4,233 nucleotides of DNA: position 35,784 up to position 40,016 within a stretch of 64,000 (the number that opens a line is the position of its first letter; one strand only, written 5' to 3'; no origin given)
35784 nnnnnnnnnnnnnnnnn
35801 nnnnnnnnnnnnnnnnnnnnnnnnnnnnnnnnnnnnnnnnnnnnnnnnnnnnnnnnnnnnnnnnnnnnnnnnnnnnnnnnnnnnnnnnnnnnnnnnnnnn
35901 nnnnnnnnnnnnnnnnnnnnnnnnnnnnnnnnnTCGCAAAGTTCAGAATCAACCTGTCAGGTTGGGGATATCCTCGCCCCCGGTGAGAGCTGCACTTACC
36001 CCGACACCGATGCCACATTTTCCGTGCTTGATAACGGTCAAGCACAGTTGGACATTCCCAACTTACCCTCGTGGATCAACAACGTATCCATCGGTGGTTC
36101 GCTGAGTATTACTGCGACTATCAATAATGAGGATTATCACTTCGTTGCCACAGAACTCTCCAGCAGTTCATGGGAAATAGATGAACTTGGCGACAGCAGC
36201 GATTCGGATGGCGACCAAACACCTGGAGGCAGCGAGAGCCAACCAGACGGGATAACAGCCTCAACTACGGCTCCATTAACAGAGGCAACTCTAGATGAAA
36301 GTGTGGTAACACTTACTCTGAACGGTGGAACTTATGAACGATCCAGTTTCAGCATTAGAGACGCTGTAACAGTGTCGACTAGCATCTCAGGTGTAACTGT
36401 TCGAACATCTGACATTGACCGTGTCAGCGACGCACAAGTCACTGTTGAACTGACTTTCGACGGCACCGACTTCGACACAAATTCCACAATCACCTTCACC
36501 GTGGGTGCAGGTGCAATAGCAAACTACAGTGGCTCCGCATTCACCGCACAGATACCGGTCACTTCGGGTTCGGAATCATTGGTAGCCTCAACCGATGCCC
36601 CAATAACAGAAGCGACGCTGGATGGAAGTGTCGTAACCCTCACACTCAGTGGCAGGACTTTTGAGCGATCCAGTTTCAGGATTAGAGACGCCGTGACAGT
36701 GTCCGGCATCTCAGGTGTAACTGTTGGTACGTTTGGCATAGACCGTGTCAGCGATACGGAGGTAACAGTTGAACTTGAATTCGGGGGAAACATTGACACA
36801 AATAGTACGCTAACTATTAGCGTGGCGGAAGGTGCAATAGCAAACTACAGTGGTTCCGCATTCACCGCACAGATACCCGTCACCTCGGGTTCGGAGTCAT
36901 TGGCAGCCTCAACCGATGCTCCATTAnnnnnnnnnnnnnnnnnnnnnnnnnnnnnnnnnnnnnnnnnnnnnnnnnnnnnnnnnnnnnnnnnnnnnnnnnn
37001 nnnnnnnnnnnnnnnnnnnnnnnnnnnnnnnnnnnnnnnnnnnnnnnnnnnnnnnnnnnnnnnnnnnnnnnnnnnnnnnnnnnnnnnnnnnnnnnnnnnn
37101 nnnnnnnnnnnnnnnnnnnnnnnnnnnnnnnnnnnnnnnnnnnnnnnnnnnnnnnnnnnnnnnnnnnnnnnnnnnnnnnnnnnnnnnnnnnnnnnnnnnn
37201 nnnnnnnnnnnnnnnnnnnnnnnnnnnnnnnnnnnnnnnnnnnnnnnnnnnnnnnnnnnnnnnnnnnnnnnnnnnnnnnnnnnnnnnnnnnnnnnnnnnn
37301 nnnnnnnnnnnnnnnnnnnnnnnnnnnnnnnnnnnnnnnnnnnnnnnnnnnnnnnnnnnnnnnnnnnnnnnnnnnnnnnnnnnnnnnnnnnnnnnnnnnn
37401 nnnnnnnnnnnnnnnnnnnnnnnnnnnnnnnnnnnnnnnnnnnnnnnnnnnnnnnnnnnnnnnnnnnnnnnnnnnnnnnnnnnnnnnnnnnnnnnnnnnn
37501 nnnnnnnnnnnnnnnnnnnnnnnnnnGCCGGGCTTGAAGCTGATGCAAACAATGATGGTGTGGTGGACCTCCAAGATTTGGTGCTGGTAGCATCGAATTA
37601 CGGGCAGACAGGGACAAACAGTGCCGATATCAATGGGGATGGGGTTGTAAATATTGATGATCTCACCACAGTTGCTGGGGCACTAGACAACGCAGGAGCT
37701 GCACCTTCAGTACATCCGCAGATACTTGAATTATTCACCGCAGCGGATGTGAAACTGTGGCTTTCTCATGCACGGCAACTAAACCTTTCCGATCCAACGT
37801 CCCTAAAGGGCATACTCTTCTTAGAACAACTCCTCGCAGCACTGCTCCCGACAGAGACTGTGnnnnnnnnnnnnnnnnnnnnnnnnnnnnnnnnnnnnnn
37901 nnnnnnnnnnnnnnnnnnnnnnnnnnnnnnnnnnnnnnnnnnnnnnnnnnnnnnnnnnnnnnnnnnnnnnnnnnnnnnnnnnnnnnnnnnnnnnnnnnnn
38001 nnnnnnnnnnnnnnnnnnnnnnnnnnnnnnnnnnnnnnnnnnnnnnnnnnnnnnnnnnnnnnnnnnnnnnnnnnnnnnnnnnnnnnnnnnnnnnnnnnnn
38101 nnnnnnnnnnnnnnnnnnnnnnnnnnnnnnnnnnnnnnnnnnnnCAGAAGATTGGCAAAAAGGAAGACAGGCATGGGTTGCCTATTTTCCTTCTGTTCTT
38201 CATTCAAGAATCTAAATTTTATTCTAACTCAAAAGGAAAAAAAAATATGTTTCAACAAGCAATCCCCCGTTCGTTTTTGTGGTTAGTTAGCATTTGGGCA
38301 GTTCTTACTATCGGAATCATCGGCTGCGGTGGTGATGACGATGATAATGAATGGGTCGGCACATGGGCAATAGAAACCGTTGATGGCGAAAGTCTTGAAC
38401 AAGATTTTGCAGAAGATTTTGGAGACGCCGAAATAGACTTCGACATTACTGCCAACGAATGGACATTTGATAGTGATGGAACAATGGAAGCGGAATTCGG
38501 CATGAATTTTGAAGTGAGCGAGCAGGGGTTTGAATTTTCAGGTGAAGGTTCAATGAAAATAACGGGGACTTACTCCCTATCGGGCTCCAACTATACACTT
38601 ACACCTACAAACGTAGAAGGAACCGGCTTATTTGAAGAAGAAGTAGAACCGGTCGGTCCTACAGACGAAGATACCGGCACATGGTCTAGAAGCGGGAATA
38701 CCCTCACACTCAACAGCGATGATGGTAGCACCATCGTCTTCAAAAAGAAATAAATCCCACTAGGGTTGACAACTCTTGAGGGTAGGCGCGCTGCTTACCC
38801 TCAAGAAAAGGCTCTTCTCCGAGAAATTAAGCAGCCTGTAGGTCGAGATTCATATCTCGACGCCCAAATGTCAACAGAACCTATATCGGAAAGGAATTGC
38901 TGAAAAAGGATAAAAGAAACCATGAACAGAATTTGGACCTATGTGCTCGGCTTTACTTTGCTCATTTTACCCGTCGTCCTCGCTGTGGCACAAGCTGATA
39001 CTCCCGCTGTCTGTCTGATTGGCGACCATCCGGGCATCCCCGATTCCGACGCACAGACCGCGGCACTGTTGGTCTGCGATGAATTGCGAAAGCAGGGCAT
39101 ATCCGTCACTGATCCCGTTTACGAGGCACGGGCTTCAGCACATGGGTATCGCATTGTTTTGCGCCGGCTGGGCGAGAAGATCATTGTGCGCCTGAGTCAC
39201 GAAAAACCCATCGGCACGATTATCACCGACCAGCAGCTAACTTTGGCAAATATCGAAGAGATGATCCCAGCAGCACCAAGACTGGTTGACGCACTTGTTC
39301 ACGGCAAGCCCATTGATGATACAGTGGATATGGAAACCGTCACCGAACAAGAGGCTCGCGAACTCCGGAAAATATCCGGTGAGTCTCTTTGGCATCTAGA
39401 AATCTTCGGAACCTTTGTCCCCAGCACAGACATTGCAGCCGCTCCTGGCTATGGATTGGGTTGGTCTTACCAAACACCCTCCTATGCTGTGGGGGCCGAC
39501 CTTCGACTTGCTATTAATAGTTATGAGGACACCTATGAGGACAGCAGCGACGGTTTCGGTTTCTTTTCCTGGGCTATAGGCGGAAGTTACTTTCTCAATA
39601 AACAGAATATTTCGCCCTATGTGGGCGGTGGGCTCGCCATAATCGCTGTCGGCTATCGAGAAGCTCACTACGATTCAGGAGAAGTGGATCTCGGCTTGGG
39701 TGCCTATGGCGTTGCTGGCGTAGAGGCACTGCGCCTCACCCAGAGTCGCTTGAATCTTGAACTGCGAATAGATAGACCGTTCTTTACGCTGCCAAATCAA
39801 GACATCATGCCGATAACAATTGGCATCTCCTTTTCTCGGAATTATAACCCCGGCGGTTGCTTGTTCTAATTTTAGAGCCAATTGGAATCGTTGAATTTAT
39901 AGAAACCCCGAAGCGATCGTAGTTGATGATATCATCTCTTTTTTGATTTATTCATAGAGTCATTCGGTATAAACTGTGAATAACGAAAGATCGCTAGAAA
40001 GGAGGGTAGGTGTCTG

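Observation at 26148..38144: Cohesin-dockerin modules on T9SS-secreted giant repeat proteins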

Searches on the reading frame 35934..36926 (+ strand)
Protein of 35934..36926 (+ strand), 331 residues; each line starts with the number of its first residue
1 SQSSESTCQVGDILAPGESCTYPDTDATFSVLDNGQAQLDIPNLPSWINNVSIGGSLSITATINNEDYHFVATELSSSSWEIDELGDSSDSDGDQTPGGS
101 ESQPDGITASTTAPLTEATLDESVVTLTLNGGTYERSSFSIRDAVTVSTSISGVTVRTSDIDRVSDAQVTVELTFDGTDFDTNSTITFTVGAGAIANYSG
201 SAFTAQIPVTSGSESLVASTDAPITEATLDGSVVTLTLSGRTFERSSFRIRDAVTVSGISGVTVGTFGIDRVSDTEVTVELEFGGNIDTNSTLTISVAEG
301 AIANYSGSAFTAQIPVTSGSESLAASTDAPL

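Call 48: predict_structure(alignment_id=A2)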
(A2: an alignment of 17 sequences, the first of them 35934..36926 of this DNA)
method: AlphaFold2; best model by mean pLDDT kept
length: 331 residues; sequences in the alignment: 17
mean_pLDDT: 81.2   pTM: 0.51
mean pLDDT of the five models: 81.2, 81.0, 79.9, 76.2, 75.7
residues with pLDDT >= 90: 150; 70-90: 110; 50-70: 45; < 50: 26
segments of 3 or more residues with pLDDT < 50: 1-4, 45-52, 88-101
pLDDT, mean of each block of 10 residues (from residue 1): 58 78 75 73 52 57 62 67 57 32 83 90 95 87 93 88 93 86 91 91 95 88 93 94 91 94 89 95 90 95 86 91 74 58
secondary structure, 60 per line:
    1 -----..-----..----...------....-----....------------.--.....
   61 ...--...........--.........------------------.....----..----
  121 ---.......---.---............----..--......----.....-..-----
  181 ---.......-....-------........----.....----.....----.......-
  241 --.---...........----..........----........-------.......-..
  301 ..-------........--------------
elements in order: E19-21 E28-31 E37-40 E56-63 E66-76 E79-87 E106-110 E124-130 H138-144 E145-149 E161-163 E168-172 E184-190 E203-210 E215-219 E233-239 H247-253 E254-257 E262-271 E276-283 E291-297 E310-317

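Call 52: fold_search(model_id=the predicted structure, library=pdb)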
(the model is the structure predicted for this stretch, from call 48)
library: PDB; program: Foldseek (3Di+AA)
matches with E <= 10: 1763; with E <= 0.001: 85
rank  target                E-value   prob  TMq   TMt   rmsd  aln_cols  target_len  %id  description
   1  4qrb                  1.3e-06  1.00  0.21  0.21  13.3       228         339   13  Structure and specificity of L-D-Transpeptidase from Mycobacterium tuberculosis and antibiotic resistance: Calcium bindi (released 2015-12-23)
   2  8pxy_A                3.2e-06  1.00  0.21  0.20  13.3       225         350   15  Crystal structure of the transpeptidase LdtMt2 C354S mutant from Mycobacterium tuberculosis in complex with natural su (released 2024-08-07)
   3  5uwv_C                3.6e-06  1.00  0.20  0.20  12.4       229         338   10  Crystal structure of Mycobacterium abscessus L,D-transpeptidase 2 (released 2017-08-16)
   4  5uwv_B                4.4e-06  1.00  0.20  0.20  12.3       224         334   12  Crystal structure of Mycobacterium abscessus L,D-transpeptidase 2 (released 2017-08-16)
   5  5du7_A                4.8e-06  1.00  0.22  0.21  13.0       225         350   14  Crystal structure of ldtMt2 at 1.79 Angstrom resolution (released 2016-09-28)
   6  5du7_C                4.8e-06  1.00  0.22  0.21  13.1       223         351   14  Crystal structure of ldtMt2 at 1.79 Angstrom resolution (released 2016-09-28)
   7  3vyn_B                5.6e-06  1.00  0.20  0.19  13.1       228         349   15  Crystal structure of Mycobacterium tuberculosis L,D-transpeptidase LdtMt2 N55 truncation mutant (resideus 55-408) (released 2013-06-19)
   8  8a1m_A                9.3e-06  1.00  0.21  0.20  13.2       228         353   13  Crystal structure of the transpeptidase LdtMt2 from Mycobacterium tuberculosis in complex with maleimide analogue 4 (released 2023-06-14)
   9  4hu2                  9.3e-06  1.00  0.20  0.29  13.1       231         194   14  Crystal structure of LdtMt2, a L,D-transpeptidase from Mycobacterium tuberculosis: domain A and B (released 2012-12-12)
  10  8aho_A                1.1e-05  1.00  0.22  0.21  13.0       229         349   14  Crystal structure of the transpeptidase LdtMt2 from Mycobacterium tuberculosis in complex with cyanamide analogue 31 (released 2023-08-02)
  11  3b43                  1.1e-05  1.00  0.24  0.16  16.9       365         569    9  I-band fragment I65-I70 from titin (released 2008-01-22)
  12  6dlh                  1.1e-05  0.99  0.18  0.12  14.1       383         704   13  Endo-fucoidan hydrolase MfFcnA4 from glycoside hydrolase family 107 (released 2018-10-03)
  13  8a1l_A                1.3e-05  1.00  0.21  0.20  13.2       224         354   16  Crystal structure of the transpeptidase LdtMt2 from Mycobacterium tuberculosis in complex with alpha-chloro ketone 2 (released 2023-06-14)
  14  5dcc_B                1.5e-05  1.00  0.21  0.20  12.9       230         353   13  X-RAY CRYSTAL STRUCTURE OF a TEBIPENEM ADDUCT OF L,D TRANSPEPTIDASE 2 FROM MYCOBACTERIUM TUBERCULOSIS (released 2016-09-28)
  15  3vyn_A                1.6e-05  1.00  0.20  0.20  13.0       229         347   14  Crystal structure of Mycobacterium tuberculosis L,D-transpeptidase LdtMt2 N55 truncation mutant (resideus 55-408) (released 2013-06-19)
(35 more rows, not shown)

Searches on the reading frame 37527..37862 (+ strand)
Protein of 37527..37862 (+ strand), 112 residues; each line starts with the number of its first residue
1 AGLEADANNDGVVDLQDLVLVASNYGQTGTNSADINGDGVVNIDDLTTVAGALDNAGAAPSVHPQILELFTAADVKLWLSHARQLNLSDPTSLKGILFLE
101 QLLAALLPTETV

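Call 38: find_homologous_proteins(query=window:37527-37862:+, max_evalue=0.001)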
Query window:37527-37862:+ (112 aa): 56 proteins with E <= 0.001 among 90 candidates.
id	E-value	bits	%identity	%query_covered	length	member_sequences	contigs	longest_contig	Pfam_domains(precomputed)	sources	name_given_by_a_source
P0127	1.2e-46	175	83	90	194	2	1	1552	PF18962.8,PF13860.13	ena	-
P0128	7.2e-46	173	82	89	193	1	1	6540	PF18962.8,PF13860.13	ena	-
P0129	1.1e-42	162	87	81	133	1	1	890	PF00404.25,PF13202.13,PF00036.39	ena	-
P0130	3.4e-42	161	77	90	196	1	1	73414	PF18962.8,PF13860.13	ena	-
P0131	9.0e-40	153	80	82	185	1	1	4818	PF13860.13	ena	-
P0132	1.3e-38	149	70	97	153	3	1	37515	PF00404.25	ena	-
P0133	3.3e-38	148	73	89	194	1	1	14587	PF18962.8,PF13860.13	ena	-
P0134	5.8e-34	134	63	95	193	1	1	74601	PF00404.25,PF00036.39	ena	-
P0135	3.3e-33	132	67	88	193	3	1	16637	PF00404.25,PF18962.8,PF13860.13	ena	-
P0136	3.6e-33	132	62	96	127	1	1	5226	PF00404.25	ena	-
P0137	1.1e-31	127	62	88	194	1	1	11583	PF18962.8,PF13860.13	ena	-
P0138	1.8e-30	123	66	89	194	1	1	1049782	PF13860.13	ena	-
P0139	2.1e-30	123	60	95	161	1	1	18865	PF00404.25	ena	-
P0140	4.8e-30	122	61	89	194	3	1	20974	PF13860.13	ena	-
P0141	7.0e-30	121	65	84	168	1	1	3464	PF00404.25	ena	-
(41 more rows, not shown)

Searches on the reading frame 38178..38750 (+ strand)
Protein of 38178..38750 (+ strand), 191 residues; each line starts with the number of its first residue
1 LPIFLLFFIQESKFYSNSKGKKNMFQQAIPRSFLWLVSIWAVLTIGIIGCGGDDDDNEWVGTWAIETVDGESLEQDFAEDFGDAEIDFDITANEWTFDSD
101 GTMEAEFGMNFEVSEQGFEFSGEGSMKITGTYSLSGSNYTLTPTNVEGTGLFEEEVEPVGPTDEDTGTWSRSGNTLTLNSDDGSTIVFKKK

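Call 21: search_protein_families(library=pfam, proteins=[window:38178-38750:+], max_evalue=0.00001)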
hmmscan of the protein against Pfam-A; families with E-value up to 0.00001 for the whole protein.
window:38178-38750:+ (191 aa): 1 family
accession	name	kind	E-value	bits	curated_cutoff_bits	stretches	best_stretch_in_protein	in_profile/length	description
PF13648.12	Lipocalin_4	-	2e-07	32.3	22.4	0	60-147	2-73/89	Lipocalin-like domain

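Call 55: search_protein_families(library=ncbifam, proteins=[window:38178-38750:+], max_evalue=1)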
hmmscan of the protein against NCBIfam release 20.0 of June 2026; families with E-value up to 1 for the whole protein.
window:38178-38750:+ (191 aa): 0 families

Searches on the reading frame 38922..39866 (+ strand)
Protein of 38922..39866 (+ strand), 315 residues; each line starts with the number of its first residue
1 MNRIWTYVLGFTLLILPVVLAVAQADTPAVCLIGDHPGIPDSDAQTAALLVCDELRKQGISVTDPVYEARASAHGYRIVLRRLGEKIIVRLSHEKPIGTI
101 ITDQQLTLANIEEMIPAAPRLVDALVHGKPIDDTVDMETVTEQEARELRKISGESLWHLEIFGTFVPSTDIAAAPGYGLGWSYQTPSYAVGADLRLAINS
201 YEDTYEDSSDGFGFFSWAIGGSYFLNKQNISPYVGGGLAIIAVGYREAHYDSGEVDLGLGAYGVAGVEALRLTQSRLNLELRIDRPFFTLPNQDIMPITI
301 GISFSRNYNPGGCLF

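Call 21: search_protein_families(library=pfam, proteins=[window:38922-39866:+], max_evalue=0.00001)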
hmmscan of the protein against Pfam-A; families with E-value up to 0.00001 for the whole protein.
window:38922-39866:+ (315 aa): 0 families

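Call 55: search_protein_families(library=ncbifam, proteins=[window:38922-39866:+], max_evalue=1)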
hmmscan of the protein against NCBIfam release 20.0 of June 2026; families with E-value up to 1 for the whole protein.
window:38922-39866:+ (315 aa): 0 families

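Call 89: search_solved_structures(query=window:38922-39866:+, max_evalue=10)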
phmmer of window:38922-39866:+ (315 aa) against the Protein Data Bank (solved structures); distinct sequences matched with E-value up to 10: 6.
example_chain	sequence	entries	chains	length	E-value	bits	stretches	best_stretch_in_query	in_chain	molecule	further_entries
6pcp_A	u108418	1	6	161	0.12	14.5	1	38-127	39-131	MarR family transcriptional regulator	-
6pco_A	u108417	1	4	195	0.2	13.9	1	38-127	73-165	MarR-family transcriptional regulator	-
8c7s_A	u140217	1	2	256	0.6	12.3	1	226-286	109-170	Global transcriptional regulator CodY (Fragment)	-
8c7o_A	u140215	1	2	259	0.62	12.2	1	226-286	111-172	Global transcriptional regulator CodY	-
5ey0_B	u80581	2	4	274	0.68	12.1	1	226-286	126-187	GTP-sensing transcriptional pleiotropic repressor CodY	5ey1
1qhw_A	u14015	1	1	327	1.7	10.8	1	4-48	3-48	PROTEIN (PURPLE ACID PHOSPHATASE)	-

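Call 96: search_protein_families(library=pfam, proteins=[window:38922-39866:+], max_evalue=0.1)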
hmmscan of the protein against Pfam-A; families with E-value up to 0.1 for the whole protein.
window:38922-39866:+ (315 aa): 0 families
